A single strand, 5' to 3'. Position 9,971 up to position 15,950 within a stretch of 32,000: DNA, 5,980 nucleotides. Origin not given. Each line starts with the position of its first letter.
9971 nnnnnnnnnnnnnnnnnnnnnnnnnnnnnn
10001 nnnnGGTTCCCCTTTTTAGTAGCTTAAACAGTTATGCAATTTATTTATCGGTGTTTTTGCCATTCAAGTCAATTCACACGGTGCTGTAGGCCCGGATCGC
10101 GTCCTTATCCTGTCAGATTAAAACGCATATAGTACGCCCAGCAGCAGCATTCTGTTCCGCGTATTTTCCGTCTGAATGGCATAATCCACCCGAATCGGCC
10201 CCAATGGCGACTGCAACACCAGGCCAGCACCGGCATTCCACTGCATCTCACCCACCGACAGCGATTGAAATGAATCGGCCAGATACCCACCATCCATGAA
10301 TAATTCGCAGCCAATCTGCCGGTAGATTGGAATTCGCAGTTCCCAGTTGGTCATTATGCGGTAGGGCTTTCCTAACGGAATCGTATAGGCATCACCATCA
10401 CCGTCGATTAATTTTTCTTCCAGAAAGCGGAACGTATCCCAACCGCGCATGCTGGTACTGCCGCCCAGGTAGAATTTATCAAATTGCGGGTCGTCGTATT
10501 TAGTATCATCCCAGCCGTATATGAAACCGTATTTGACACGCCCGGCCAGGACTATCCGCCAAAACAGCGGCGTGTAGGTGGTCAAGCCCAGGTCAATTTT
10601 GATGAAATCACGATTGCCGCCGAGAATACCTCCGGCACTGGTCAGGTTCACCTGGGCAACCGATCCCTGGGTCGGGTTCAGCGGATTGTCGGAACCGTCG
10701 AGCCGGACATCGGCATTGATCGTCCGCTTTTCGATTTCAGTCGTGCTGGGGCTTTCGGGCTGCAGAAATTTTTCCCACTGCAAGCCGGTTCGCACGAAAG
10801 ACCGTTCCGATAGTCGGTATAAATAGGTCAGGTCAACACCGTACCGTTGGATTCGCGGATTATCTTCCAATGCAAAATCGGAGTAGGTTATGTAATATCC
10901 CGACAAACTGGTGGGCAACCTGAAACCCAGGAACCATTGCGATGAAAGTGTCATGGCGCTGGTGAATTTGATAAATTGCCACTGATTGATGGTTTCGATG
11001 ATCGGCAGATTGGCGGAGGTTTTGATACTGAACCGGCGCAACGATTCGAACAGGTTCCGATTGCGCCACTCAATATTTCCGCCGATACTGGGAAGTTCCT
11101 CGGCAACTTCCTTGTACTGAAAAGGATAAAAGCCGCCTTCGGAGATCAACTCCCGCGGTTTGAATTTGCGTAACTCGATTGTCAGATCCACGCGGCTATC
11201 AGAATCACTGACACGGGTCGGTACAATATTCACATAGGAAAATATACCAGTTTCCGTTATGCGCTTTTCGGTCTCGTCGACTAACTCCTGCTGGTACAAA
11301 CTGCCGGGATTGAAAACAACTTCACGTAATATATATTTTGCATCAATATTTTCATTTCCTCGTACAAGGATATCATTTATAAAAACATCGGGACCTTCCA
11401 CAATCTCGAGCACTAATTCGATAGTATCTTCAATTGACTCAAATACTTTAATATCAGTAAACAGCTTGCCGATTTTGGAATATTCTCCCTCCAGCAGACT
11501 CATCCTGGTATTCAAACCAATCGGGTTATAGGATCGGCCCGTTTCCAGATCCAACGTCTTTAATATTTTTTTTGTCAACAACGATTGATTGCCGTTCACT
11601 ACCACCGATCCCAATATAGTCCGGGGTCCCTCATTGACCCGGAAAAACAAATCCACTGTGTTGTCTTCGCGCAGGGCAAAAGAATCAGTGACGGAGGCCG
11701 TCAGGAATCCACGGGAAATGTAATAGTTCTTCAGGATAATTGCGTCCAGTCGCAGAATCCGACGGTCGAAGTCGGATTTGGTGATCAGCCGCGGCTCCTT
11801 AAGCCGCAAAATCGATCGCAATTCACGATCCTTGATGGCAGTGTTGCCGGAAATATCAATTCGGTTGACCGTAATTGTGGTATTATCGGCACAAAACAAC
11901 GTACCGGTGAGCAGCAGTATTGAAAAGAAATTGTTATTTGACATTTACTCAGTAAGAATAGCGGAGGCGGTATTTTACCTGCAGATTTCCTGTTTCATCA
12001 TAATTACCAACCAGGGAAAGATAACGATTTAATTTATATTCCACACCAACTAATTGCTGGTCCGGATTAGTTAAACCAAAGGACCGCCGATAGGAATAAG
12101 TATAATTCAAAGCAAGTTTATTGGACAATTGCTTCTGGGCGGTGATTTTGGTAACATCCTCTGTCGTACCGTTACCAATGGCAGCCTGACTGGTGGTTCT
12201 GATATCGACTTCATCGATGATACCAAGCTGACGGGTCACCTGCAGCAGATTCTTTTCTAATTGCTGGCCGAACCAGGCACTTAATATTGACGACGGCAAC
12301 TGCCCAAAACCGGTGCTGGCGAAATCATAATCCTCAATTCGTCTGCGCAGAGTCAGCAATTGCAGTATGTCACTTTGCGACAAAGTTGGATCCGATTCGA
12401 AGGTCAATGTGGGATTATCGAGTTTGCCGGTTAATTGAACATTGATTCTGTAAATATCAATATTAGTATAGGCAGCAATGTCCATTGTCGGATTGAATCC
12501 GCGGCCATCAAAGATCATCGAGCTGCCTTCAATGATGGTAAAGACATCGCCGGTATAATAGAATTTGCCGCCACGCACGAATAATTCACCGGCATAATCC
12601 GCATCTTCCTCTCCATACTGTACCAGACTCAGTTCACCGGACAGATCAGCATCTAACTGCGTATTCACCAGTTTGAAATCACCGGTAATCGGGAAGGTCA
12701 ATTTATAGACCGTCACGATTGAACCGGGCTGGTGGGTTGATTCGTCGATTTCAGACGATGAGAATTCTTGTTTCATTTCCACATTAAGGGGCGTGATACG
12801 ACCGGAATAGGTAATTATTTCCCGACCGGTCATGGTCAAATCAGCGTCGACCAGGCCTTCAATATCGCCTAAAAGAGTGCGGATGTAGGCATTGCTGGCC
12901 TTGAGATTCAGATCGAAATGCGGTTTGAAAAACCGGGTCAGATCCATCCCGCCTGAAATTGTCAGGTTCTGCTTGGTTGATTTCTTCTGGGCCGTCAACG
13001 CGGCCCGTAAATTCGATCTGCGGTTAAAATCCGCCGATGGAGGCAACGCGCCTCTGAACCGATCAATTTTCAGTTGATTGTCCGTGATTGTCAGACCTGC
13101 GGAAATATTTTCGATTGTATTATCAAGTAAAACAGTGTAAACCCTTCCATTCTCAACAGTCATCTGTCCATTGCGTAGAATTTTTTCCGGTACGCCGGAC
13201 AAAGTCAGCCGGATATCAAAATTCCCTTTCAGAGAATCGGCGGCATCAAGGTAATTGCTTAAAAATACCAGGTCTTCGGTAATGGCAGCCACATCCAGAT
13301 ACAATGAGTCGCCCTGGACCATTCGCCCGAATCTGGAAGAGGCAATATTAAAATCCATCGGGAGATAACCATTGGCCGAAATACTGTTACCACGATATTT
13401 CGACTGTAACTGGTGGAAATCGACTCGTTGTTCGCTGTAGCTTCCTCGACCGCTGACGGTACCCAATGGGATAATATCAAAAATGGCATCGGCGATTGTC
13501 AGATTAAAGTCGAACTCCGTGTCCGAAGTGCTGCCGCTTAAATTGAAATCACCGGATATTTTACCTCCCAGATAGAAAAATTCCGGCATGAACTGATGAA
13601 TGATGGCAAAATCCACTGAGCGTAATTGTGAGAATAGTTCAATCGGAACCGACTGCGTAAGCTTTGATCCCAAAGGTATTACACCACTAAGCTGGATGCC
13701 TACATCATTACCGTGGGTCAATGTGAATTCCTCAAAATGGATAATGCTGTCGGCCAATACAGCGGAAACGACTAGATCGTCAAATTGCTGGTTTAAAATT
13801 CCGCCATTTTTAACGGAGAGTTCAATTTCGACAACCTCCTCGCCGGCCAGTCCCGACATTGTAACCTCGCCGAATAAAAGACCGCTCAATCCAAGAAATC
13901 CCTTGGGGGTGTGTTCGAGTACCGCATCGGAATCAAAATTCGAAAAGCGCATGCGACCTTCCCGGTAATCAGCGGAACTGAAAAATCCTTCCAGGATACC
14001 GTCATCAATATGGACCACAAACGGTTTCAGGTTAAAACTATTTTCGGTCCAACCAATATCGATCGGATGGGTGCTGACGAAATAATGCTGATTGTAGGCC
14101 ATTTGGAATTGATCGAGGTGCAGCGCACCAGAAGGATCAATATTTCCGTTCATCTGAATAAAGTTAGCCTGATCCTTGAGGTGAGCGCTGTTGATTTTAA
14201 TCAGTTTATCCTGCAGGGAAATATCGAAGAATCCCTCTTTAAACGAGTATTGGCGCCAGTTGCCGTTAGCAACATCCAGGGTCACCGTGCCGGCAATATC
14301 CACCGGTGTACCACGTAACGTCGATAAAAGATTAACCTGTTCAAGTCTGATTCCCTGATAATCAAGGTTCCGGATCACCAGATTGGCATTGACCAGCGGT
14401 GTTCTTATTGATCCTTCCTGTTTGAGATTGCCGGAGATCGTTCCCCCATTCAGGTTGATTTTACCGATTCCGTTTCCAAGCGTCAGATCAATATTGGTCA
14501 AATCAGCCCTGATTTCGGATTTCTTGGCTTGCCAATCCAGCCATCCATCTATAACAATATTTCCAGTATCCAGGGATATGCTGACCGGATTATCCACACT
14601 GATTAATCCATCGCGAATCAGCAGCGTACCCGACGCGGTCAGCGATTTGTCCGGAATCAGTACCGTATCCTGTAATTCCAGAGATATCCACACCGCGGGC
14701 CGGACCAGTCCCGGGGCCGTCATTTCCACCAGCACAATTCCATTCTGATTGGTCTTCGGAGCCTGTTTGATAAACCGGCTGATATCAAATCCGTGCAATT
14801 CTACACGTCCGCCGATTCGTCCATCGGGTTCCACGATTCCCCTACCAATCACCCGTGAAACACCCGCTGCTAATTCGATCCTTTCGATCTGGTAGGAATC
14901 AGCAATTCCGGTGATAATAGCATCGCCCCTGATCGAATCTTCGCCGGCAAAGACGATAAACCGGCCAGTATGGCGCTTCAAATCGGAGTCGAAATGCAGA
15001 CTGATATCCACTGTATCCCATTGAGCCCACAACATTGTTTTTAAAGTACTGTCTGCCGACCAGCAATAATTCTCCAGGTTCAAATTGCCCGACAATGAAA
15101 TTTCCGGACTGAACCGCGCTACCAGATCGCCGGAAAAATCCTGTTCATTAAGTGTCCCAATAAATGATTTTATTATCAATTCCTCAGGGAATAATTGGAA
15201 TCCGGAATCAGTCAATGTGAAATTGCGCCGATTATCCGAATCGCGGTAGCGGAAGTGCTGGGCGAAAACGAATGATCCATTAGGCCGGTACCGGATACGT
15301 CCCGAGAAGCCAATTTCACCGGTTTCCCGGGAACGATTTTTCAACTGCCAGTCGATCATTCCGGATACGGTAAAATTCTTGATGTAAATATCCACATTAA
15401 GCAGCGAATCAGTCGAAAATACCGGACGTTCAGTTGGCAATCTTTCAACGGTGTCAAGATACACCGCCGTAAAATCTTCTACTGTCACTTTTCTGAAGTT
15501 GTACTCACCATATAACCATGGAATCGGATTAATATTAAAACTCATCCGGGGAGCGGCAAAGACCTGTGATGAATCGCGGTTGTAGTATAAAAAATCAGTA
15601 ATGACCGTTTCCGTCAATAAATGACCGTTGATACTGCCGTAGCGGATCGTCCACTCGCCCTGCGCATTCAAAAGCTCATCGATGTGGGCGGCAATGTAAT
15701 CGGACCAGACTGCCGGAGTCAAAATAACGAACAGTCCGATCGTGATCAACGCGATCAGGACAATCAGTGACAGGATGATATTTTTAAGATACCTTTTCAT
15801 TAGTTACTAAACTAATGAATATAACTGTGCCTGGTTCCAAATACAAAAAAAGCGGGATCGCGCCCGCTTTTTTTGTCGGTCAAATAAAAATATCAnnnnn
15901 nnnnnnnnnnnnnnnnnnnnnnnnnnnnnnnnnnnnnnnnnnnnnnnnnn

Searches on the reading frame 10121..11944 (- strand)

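Call 8: search_protein_families(library=pfam, proteins=[window:10121-11944:-], max_evalue=0.00001)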
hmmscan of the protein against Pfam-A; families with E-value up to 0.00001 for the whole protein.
window:10121-11944:- (608 aa): 2 families
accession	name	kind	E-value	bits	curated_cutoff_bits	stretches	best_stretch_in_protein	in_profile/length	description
PF01103.29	Omp85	-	7.2e-36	124.8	24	1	331-596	24-310/325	Omp85 superfamily domain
PF07244.20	POTRA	-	6.2e-27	94.6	21.3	2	25-106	2-79/79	Surface antigen variable number repeat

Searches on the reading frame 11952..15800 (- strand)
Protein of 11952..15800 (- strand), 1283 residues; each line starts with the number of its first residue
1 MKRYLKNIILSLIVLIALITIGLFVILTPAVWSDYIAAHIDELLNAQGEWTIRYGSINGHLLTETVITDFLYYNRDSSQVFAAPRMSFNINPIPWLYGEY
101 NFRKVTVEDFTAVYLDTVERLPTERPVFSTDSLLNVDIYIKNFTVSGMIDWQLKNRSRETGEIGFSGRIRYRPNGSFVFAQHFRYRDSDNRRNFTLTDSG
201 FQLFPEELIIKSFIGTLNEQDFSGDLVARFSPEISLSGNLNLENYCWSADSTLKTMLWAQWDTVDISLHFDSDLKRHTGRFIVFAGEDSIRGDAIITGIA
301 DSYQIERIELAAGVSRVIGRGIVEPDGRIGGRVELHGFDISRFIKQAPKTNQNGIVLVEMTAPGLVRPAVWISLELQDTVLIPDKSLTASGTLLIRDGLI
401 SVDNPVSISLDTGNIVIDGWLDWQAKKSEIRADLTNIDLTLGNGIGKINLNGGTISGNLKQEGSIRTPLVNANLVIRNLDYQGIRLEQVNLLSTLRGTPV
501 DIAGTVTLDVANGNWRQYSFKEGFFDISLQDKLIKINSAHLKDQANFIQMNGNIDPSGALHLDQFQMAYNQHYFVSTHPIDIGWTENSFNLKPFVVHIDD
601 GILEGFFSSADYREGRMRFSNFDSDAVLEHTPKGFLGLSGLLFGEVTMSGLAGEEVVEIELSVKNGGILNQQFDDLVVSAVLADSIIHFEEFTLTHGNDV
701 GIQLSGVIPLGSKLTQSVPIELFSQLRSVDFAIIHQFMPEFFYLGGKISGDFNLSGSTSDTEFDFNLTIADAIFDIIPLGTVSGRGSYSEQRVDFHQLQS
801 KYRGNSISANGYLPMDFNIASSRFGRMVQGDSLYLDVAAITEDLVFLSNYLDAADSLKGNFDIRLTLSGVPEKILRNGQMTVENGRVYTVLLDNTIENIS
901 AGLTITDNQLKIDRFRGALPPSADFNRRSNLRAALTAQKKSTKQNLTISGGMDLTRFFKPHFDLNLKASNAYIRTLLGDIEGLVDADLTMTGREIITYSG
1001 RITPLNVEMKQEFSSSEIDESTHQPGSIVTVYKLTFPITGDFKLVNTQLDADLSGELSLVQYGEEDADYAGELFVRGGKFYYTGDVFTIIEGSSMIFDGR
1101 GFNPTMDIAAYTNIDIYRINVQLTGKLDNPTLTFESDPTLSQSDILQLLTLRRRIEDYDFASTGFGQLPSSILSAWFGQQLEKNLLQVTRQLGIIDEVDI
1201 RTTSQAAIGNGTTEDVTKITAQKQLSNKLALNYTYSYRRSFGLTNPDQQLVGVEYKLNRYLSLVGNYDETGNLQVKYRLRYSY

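Call 8: search_protein_families(library=pfam, proteins=[window:11952-15800:-], max_evalue=0.00001)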
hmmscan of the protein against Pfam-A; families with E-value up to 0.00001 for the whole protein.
window:11952-15800:- (1283 aa): 1 family
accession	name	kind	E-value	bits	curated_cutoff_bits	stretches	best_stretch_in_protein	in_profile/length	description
PF04357.19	TamB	-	4.6e-36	125.3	22.4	1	939-1281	6-381/381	TamB, inner membrane protein subunit of TAM complex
